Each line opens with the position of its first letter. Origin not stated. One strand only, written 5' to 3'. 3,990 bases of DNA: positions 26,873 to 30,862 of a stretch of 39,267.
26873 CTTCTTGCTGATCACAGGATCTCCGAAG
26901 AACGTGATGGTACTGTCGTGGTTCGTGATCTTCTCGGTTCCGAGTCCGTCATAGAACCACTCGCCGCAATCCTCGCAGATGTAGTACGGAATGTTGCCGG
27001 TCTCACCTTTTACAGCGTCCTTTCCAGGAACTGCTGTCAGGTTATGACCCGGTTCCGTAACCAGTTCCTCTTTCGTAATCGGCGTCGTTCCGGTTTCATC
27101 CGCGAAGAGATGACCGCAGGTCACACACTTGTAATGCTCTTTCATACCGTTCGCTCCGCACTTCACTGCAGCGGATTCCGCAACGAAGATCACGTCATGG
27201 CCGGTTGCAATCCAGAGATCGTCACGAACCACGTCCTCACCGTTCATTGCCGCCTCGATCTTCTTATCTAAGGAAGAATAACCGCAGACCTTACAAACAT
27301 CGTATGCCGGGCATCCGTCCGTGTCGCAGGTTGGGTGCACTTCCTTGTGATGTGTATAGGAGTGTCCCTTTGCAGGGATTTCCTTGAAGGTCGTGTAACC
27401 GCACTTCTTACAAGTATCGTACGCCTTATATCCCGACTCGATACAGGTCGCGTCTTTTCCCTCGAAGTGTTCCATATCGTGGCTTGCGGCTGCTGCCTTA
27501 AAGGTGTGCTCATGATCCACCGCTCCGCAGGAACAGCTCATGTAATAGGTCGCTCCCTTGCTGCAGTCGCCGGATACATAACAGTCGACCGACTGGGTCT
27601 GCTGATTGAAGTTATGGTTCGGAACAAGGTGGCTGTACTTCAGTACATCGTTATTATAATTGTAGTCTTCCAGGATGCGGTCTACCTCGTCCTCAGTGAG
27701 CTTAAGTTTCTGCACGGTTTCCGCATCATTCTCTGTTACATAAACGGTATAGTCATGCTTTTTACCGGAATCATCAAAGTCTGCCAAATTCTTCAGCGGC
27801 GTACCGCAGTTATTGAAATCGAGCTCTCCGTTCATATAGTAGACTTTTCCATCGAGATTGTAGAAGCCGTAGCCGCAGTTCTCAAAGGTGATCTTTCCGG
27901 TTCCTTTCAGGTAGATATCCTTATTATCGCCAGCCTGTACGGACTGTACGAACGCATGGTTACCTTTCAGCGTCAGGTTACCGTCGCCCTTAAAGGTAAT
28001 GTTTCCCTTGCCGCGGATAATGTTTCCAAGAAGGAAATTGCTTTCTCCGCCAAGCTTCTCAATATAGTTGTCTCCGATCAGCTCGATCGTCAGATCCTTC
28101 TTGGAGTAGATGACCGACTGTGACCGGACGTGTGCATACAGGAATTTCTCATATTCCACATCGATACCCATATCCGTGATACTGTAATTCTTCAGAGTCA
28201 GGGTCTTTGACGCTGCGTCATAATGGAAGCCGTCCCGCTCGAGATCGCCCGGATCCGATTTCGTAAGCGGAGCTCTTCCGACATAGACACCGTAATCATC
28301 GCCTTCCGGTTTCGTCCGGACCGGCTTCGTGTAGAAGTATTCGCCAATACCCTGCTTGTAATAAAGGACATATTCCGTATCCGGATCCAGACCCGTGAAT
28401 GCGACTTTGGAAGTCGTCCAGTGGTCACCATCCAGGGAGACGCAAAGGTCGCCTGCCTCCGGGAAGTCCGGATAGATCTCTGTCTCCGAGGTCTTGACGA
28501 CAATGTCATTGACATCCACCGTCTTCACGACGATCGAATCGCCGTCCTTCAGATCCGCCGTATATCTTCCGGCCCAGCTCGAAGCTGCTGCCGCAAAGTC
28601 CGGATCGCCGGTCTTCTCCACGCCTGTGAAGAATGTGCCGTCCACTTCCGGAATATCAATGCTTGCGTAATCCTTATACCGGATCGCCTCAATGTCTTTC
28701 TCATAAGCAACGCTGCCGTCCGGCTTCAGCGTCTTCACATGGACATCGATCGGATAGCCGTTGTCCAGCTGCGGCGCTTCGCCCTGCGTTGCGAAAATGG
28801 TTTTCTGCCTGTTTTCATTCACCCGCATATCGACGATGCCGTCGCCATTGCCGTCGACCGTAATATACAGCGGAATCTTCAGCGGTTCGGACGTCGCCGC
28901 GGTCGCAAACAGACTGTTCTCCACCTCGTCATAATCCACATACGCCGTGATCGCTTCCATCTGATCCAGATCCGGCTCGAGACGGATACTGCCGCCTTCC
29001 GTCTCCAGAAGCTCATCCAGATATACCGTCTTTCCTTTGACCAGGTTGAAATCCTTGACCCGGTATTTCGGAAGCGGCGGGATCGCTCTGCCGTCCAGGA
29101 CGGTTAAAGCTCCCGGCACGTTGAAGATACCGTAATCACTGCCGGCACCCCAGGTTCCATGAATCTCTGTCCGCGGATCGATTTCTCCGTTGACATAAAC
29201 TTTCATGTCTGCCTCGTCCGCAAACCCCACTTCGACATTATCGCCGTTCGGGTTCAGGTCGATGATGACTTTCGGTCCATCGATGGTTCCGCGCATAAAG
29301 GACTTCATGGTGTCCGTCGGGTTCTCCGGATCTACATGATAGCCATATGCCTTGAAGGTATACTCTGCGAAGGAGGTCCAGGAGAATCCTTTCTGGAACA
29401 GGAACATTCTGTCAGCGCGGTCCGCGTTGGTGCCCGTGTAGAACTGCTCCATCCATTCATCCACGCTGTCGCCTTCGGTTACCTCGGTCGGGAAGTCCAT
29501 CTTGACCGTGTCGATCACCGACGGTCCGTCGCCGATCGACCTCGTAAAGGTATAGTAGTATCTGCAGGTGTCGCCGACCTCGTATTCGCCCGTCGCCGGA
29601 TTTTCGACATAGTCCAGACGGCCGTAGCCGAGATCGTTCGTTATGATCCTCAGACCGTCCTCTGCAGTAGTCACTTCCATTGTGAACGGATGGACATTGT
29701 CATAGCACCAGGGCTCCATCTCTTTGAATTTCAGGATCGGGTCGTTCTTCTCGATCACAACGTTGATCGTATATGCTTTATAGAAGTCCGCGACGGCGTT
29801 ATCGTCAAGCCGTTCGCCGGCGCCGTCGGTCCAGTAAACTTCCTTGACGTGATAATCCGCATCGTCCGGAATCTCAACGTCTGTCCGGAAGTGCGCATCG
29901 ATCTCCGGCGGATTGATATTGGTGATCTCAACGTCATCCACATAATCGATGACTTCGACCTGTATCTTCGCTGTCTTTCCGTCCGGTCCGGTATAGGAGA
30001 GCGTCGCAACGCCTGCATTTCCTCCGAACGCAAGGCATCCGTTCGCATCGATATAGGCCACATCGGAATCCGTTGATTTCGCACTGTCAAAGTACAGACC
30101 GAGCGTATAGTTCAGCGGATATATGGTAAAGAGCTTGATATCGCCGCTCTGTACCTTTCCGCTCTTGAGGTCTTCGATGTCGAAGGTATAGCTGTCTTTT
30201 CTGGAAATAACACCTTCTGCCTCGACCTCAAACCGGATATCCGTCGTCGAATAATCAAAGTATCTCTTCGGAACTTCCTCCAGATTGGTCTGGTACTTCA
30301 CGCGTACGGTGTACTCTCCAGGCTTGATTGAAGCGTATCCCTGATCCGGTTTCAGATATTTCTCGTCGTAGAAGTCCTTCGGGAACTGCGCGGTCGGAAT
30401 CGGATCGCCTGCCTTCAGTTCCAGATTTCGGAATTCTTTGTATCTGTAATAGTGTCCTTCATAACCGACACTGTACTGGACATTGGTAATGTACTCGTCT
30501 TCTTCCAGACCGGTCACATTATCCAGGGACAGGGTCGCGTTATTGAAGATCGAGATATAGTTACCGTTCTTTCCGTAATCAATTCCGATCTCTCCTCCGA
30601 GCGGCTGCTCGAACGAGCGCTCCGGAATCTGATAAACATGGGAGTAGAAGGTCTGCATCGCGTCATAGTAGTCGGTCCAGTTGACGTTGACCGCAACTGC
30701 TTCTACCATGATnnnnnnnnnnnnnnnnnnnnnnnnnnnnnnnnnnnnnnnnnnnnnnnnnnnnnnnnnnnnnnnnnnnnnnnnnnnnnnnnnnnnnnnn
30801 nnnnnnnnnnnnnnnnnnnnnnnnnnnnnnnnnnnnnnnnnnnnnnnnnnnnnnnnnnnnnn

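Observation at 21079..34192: Tandem giant secreted proteins (2,593-aa orphan plus 1,656-aa BspA-type LRR) that share only a C-terminal module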

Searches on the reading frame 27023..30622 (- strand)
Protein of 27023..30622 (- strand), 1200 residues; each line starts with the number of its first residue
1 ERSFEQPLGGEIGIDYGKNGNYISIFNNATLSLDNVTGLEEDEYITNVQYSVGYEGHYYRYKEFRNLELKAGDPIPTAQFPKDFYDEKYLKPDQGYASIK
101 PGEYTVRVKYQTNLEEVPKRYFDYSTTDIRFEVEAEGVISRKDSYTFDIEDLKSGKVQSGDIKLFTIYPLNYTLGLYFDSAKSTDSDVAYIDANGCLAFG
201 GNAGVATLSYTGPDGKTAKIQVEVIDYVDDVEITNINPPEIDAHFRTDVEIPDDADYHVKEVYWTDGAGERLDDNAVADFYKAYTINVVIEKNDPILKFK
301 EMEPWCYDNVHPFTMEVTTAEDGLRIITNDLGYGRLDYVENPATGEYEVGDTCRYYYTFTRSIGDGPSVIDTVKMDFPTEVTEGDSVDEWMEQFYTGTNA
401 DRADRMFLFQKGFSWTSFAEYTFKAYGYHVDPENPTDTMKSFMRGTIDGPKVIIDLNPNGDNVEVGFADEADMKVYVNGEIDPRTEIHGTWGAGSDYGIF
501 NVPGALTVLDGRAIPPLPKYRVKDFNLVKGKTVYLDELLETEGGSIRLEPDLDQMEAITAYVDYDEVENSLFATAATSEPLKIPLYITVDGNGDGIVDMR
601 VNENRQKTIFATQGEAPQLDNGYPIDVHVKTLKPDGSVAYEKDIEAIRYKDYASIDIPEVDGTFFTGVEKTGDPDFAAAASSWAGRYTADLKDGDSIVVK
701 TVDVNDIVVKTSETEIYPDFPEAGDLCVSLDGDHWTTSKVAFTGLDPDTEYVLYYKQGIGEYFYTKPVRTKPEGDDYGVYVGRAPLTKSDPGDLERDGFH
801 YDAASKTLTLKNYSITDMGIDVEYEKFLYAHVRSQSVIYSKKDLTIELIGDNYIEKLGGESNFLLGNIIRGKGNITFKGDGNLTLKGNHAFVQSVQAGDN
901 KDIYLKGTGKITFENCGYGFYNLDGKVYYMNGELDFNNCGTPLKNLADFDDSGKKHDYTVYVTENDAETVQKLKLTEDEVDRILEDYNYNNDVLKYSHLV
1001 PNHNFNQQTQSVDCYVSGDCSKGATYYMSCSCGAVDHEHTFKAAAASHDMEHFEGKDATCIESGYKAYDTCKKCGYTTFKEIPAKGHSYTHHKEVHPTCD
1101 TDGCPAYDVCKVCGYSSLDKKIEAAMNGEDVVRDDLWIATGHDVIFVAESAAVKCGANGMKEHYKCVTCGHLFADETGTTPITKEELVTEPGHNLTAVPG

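Call 71: predict_structure(alignment_id=A3)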
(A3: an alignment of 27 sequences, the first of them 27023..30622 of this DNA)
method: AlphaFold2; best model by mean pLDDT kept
length: 1200 residues; sequences in the alignment: 27
mean_pLDDT: 84.6   pTM: 0.62
mean pLDDT of the five models: 84.6, 82.9, 82.4, 82.1, 80.6
residues with pLDDT >= 90: 404; 70-90: 690; 50-70: 92; < 50: 14
segments of 3 or more residues with pLDDT < 50: 1194-1200
pLDDT, mean of each block of 10 residues (from residue 1): 72 82 84 85 83 73 59 79 78 60 85 69 81 82 87 85 83 77 91 89 90 85 88 92 91 89 89 90 92 87 75 91 87 85 80 91 87 94 92 93 88 85 88 82 89 90 87 91 82 81 89 86 93 93 84 89 93 94 93 85 93 90 92 92 92 89 89 84 83 93 85 88 83 85 85 85 80 90 89 89 94 91 67 84 95 86 76 94 89 89 93 92 90 90 79 90 87 83 88 88 88 86 89 85 87 81 82 86 72 74 71 63 69 59 82 63 84 85 83 42
secondary structure, 60 per line:
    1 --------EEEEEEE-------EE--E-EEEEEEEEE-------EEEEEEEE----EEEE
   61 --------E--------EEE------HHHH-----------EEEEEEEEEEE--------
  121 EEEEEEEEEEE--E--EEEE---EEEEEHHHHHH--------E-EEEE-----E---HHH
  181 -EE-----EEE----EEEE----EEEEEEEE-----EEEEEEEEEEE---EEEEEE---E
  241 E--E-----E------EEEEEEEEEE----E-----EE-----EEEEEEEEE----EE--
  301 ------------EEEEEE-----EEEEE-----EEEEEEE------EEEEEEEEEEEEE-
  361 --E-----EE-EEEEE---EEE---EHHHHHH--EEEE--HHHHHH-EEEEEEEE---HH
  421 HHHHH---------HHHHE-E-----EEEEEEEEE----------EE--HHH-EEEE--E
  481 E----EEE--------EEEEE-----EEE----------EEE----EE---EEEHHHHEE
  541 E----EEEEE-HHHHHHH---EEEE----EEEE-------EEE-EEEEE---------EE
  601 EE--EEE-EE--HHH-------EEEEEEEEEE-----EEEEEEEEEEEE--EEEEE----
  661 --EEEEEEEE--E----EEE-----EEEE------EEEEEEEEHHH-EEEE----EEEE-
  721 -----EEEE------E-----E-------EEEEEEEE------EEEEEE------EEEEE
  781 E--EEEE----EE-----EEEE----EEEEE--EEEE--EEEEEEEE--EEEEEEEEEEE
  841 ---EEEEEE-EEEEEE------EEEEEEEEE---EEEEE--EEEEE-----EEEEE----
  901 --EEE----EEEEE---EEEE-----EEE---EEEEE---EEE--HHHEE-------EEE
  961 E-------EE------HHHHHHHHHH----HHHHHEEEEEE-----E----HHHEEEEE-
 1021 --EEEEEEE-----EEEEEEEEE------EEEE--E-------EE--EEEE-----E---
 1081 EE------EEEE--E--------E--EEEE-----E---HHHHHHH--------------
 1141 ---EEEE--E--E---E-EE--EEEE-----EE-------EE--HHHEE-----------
elements in order (helices of 4 or more, strands of 3 or more residues): E9-15 E29-37 E45-52 E57-60 E78-80 H87-90 E102-112 E121-131 E137-140 E144-148 H149-154 E165-168 E189-191 E196-199 E204-211 E217-227 E231-236 E257-266 E284-292 E313-318 E324-328 E334-340 E347-359 E372-376 E380-382 H387-392 E395-398 H401-406 E408-415 H419-425 H435-438 E447-455 E474-477 E486-488 E497-501 E507-509 E520-522 E532-534 H535-538 E539-541 E546-550 H552-558 E562-565 E570-573 E581-583 E585-589 E599-602 E605-607 E623-632 E638-649 E652-656 E663-670 E678-680 E686-689 E696-703 E708-711 E716-719 E726-729 E750-757 E764-769 E776-781 E784-787 E799-802 E807-811 E814-817 E820-827 E830-840 E844-849 E851-856 E863-871 E875-879 E882-886 E892-896 E903-905 E910-914 E918-921 E927-929 E933-937 E941-943 E958-961 H977-986 H991-995 E996-1001 E1015-1019 E1023-1029 E1035-1043 E1050-1053 E1068-1071 E1089-1092 E1107-1110 H1120-1126 E1144-1147 E1163-1166

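Call 73: fold_search(model_id=the predicted structure, library=pdb)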
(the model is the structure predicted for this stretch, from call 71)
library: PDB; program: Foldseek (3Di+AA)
matches with E <= 10: 1379; with E <= 0.001: 104
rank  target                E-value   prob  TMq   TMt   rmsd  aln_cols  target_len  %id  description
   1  7r5k_10               1.0e-12  1.00  0.11  0.07  41.4      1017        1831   10  Human nuclear pore complex (constricted) (released 2022-06-22)
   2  9flp_A                1.3e-12  1.00  0.09  0.11  54.5       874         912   10  CryoEM structure of the neck (1403-2314) in the grappling hook protein A (GhpA) in the bacterium Aureispira sp. CCB-QB (released 2024-10-16)
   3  8opr_A                5.5e-08  0.90  0.07  0.11  45.8       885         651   12  Structure of the EA1 surface layer of Bacillus anthracis (released 2023-11-08)
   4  9g93_A                8.9e-08  0.98  0.08  0.13  42.7       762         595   10  CryoET structure of the in vitro grown Bacillus anthracis Sap S-layer (released 2024-12-18)
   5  3dmk_A                1.8e-07  0.97  0.10  0.14  49.2       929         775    8  Crystal structure of Down Syndrome Cell Adhesion Molecule (DSCAM) isoform 1.30.30, N-terminal eight Ig domains (released 2008-10-07)
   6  3q2v_A                5.0e-07  0.98  0.09  0.17  30.3       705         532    9  Crystal structure of mouse E-cadherin ectodomain (released 2011-04-06)
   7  6vg4_A                6.2e-07  0.99  0.12  0.18  39.6       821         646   10  Human protocadherin 10 ectodomain (released 2020-03-11)
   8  5erd_B                7.0e-07  0.97  0.10  0.16  24.6       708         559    9  Crystal structure of human Desmoglein-2 ectodomain (released 2016-06-22)
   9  7voo_A                8.6e-07  0.94  0.08  0.08  50.5       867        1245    9  Induced alpha-2-macroglobulin monomer (released 2022-10-19)
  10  6tav_B                9.1e-07  0.95  0.09  0.08  50.2       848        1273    9  Crystal structure of endopeptidase-induced alpha2-macroglobulin (released 2021-05-12)
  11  7o7m_A                9.1e-07  0.75  0.09  0.08  49.6      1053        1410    9  (h-alpha2M)4 native II (released 2022-04-13)
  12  5dzv_A                9.6e-07  0.99  0.11  0.20  31.0       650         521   10  Protocadherin alpha 7 extracellular cadherin domains 1-5 (released 2016-05-04)
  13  5ftx                  1.5e-06  0.94  0.09  0.15  40.9       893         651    9  Structure of surface layer protein SbsC, domains 4-9 (released 2017-02-22)
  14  7o7n_A                1.5e-06  0.77  0.09  0.08  57.1       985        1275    9  (h-alpha2M)4 semiactivated I state (released 2022-04-13)
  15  7a7d_a                1.7e-06  0.99  0.12  0.20  25.0       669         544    9  Cadherin fit into cryo-ET map (released 2020-12-23)
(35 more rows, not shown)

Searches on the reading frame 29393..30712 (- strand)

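Call 16: search_protein_families(library=pfam, proteins=[window:29393-30712:-], max_evalue=1)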
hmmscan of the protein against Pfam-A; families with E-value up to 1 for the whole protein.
window:29393-30712:- (440 aa): 1 family
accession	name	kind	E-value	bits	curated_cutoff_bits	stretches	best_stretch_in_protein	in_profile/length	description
PF01429.25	MBD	-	0.19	11.8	21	1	237-276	32-72/77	Methyl-CpG binding domain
